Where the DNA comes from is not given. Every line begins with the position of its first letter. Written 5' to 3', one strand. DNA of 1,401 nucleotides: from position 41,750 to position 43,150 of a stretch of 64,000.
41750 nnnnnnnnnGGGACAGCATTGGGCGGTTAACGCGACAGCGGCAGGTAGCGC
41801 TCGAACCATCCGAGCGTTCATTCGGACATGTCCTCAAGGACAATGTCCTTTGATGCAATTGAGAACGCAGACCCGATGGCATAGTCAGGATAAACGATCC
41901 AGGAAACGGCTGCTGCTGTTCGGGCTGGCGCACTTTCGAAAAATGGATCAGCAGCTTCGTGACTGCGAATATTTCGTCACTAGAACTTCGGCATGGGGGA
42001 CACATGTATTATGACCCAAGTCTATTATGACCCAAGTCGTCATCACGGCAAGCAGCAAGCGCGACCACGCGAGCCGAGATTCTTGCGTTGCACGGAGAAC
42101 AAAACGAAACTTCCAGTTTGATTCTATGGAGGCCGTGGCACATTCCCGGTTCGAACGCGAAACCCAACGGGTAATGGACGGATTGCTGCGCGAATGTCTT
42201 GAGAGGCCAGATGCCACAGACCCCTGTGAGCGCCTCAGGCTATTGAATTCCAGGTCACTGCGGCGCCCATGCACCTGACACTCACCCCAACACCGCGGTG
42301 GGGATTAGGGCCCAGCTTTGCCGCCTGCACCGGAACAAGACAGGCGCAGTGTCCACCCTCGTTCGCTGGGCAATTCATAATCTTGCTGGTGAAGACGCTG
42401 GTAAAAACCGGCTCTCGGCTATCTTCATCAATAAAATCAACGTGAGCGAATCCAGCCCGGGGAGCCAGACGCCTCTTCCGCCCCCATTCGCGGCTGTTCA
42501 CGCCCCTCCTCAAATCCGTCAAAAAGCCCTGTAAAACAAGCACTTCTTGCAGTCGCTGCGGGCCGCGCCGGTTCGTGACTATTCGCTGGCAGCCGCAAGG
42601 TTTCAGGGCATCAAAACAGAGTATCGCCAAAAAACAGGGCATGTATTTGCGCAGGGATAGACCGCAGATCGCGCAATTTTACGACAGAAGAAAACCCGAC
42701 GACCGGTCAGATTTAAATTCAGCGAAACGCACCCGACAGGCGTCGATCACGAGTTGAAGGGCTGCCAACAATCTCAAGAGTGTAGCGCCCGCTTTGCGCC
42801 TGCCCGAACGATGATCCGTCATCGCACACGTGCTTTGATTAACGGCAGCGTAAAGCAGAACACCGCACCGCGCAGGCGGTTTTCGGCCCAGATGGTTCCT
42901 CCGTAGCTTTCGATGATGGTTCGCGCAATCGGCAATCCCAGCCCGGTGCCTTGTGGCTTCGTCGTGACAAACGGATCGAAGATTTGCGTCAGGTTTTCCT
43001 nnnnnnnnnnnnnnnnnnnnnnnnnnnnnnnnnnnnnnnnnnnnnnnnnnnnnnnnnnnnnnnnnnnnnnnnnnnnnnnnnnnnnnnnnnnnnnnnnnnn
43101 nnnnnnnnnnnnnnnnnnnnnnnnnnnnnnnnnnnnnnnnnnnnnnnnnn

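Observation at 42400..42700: tRNA 3'-end duplicate marks the boundary between the hypoxia block and the arsenic block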

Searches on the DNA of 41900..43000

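Call 77: search_rna_families(source=window, start=41900, end=43000, threshold=evalue, max_evalue=10)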
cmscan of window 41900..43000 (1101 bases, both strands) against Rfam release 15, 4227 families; matches with E-value up to 10: 2.
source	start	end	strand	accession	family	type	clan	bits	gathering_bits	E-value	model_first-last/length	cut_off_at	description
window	42448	42496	+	RF03139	S4-Bacteroidia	Cis-reg; leader;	CL00119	13.5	34.7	8.6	1-34/34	no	S4-Bacteroidia ribosomal protein leader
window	41949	41982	-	RF00223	IRES_Bip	Cis-reg; IRES;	-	8.4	40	4.9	1-263/263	no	bip internal ribosome entry site (IRES)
